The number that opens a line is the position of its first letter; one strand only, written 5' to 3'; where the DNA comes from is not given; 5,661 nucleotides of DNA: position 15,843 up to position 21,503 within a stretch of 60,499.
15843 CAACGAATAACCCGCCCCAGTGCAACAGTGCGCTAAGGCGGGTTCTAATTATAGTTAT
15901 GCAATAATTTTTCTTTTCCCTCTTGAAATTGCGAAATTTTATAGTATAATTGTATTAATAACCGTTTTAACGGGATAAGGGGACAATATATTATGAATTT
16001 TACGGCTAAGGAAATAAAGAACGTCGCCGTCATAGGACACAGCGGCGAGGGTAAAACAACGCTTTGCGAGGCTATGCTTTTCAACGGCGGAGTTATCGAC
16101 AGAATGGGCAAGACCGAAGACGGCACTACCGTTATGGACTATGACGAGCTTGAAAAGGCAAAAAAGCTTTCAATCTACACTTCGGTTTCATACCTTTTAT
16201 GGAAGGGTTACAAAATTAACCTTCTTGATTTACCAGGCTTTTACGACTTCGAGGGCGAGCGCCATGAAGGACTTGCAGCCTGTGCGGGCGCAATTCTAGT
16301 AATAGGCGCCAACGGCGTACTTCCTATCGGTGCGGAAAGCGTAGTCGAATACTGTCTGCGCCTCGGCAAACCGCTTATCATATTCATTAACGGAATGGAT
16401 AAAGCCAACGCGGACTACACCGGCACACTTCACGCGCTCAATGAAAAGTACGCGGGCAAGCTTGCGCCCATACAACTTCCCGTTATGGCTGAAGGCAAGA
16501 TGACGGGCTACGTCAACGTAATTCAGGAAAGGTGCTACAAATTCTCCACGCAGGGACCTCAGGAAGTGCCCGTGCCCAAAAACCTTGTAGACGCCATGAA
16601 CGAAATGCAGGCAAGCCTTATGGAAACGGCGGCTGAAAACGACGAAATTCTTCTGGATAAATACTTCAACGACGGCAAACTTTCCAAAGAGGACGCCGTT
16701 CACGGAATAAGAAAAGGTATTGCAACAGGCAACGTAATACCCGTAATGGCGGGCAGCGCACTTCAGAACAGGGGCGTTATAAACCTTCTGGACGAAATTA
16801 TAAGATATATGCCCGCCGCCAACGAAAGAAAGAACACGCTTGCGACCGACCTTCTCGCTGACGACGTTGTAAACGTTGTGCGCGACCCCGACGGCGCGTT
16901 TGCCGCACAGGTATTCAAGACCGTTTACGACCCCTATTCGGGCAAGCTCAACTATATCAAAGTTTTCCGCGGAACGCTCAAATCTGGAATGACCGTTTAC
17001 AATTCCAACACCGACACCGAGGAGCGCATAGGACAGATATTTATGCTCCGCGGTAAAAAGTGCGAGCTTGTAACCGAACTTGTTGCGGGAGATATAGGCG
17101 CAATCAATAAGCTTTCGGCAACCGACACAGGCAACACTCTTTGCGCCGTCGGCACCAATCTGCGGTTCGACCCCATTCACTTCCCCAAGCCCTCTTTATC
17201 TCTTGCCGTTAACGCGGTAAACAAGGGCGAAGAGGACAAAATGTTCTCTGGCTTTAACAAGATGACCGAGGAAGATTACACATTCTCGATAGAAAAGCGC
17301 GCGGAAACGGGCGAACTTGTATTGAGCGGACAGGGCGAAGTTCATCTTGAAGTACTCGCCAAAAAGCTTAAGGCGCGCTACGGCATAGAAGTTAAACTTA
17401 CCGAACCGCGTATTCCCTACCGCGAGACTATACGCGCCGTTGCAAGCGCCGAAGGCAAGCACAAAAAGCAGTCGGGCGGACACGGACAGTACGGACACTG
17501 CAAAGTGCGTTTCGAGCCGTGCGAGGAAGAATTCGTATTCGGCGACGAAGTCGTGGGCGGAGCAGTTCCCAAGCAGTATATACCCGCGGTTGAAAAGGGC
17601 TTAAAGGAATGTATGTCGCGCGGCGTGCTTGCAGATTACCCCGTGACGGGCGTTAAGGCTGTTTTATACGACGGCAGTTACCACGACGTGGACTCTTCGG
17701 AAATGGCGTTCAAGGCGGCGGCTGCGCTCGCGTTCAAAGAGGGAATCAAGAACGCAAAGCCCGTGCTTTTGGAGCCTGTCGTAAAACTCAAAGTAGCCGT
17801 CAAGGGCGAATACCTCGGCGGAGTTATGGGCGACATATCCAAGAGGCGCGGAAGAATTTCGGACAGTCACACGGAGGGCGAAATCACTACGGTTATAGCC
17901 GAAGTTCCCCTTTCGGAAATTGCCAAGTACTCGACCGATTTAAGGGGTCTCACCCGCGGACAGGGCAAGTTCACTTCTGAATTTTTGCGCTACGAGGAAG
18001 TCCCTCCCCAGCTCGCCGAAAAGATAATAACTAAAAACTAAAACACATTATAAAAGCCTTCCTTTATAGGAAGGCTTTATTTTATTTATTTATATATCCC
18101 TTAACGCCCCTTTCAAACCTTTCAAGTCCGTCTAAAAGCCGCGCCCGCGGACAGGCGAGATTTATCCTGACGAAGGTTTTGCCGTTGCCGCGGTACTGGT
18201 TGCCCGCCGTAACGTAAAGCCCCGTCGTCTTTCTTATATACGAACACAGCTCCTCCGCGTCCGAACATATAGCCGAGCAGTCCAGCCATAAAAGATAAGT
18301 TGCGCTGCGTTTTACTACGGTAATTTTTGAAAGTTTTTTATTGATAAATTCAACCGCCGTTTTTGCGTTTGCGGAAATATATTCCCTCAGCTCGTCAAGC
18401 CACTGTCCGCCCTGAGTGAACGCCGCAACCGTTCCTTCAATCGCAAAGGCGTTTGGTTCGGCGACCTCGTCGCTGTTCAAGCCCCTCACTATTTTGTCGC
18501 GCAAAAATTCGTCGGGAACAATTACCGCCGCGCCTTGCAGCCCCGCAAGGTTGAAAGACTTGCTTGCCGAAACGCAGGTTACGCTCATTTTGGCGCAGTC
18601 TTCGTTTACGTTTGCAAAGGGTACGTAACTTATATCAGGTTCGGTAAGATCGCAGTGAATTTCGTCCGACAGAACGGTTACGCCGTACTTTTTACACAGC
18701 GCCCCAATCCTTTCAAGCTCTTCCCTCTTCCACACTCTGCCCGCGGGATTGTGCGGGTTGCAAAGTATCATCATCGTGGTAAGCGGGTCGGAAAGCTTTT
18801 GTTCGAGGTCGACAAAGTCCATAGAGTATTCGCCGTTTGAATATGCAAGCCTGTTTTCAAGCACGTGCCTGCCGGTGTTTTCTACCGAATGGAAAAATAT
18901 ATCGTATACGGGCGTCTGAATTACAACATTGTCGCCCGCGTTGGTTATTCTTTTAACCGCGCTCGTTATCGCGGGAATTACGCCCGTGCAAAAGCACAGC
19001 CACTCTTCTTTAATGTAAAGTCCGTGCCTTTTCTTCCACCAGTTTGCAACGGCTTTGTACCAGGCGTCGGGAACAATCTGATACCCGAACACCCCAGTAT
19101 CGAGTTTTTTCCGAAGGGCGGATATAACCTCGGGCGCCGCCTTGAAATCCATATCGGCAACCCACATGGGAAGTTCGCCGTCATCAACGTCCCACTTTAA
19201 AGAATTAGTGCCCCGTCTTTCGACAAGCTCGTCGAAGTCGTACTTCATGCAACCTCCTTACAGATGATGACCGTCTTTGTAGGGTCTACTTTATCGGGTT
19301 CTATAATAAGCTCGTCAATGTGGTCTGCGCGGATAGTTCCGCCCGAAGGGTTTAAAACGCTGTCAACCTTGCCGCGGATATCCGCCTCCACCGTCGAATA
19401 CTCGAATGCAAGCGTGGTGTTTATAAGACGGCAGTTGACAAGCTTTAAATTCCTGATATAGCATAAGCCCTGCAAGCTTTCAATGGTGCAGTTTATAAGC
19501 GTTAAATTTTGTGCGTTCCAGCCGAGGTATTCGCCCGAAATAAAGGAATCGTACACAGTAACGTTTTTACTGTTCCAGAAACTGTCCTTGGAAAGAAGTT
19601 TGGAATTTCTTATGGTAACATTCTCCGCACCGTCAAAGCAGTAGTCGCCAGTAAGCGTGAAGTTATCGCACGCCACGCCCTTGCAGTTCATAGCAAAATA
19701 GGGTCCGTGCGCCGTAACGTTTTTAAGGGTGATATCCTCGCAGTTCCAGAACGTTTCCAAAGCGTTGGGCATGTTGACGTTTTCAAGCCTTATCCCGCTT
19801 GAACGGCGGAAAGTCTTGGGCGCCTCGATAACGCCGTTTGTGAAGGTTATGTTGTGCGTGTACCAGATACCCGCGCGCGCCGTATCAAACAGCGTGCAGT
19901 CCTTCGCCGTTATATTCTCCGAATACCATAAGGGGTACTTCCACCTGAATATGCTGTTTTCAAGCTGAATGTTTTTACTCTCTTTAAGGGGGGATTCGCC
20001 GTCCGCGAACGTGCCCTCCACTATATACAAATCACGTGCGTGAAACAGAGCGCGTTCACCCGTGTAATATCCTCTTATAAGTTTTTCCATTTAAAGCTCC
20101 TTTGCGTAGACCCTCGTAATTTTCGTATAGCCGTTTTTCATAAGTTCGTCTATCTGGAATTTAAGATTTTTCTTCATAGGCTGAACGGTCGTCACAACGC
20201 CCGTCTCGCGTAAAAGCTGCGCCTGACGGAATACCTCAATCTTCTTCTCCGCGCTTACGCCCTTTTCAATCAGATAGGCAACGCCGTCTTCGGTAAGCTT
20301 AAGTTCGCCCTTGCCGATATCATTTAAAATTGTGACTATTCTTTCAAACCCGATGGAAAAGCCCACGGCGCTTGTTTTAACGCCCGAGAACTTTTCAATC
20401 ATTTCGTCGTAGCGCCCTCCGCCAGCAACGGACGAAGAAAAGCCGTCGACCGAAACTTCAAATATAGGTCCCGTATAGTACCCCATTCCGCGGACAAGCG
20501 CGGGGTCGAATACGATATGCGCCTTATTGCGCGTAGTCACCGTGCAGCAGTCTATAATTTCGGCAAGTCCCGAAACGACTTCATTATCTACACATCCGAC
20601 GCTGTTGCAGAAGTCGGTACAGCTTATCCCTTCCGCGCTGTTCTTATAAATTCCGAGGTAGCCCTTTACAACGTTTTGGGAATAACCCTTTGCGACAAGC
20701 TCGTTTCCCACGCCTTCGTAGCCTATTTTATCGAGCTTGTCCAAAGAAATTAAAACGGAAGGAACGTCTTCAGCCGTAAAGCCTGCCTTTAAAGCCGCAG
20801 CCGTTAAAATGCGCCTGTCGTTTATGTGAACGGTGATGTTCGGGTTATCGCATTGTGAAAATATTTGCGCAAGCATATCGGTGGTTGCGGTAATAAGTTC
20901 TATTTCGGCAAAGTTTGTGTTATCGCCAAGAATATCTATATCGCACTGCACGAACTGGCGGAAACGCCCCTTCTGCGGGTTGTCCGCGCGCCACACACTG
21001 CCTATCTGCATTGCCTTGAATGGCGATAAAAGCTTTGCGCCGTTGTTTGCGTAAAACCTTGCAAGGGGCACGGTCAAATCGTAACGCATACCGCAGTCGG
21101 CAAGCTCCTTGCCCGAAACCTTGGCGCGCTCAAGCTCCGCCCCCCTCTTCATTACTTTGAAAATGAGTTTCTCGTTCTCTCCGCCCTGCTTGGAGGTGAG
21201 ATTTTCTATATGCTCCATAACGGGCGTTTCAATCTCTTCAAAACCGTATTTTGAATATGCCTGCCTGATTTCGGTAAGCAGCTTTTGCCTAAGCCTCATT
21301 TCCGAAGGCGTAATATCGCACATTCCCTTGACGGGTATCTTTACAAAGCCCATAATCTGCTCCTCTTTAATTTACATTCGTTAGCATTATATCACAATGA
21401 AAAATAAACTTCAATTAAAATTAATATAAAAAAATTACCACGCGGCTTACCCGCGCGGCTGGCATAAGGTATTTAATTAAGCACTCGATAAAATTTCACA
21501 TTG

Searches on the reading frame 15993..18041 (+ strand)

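Call 90: search_protein_families(library=pfam, proteins=[window:15993-18041:+], max_evalue=0.001)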
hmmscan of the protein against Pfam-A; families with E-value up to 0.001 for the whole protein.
window:15993-18041:+ (682 aa): 8 families
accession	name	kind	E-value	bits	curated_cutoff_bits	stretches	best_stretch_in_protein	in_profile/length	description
PF03764.24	EFG_IV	-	1.7e-43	147.7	24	1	472-589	1-121/121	Elongation factor G, domain IV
PF00009.33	GTP_EFTU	-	2.1e-36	125.7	26.5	1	6-274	1-187/188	Elongation factor Tu GTP binding domain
PF00679.30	EFG_C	-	1.6e-25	89.3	27.9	1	591-677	1-88/89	Elongation factor G C-terminus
PF14492.12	EFG_III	-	1.9e-23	82.8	27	1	397-470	1-74/75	Elongation Factor G, domain III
PF22042.2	EF-G_D2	-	4.9e-16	59.1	27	1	303-385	2-83/84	Elongation factor G domain 2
PF03144.31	GTP_EFTU_D2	-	1.5e-12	48.2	30.3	1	317-384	1-73/73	Elongation factor Tu domain 2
PF16658.11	RF3_C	-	0.00028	21.1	40.1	1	400-488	9-94/132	Class II release factor RF3, C-terminal domain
PF01926.29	MMR_HSR1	-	0.00066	20.2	21.9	0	10-133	1-112/113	50S ribosome-binding GTPase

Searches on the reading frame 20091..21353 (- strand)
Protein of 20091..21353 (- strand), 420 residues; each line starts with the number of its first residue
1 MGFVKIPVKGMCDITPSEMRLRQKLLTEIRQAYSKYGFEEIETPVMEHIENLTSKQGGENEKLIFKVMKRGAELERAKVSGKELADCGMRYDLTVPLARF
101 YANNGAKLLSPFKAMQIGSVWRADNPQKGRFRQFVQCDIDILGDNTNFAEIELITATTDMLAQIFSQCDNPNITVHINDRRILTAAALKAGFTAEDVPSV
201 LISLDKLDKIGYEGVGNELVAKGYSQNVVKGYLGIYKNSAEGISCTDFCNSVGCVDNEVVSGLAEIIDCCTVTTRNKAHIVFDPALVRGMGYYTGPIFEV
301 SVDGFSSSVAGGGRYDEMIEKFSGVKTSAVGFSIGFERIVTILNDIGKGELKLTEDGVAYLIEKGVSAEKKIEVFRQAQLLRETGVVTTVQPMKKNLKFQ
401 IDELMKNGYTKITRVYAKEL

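Call 90: search_protein_families(library=pfam, proteins=[window:20091-21353:-], max_evalue=0.001)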
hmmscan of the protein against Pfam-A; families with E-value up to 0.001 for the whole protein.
window:20091-21353:- (420 aa): 3 families
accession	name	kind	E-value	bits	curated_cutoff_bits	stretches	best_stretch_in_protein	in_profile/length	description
PF13393.11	tRNA-synt_His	-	1.2e-36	126.9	25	1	10-339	1-308/308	Histidyl-tRNA synthetase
PF00152.25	tRNA-synt_2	-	5.8e-08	32.6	25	0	18-50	21-53/308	tRNA synthetases class II (D, K and N)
PF01409.25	tRNA-synt_2d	-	1.5e-05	25.1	19.8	0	110-165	101-154/246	tRNA synthetases class II core domain (F)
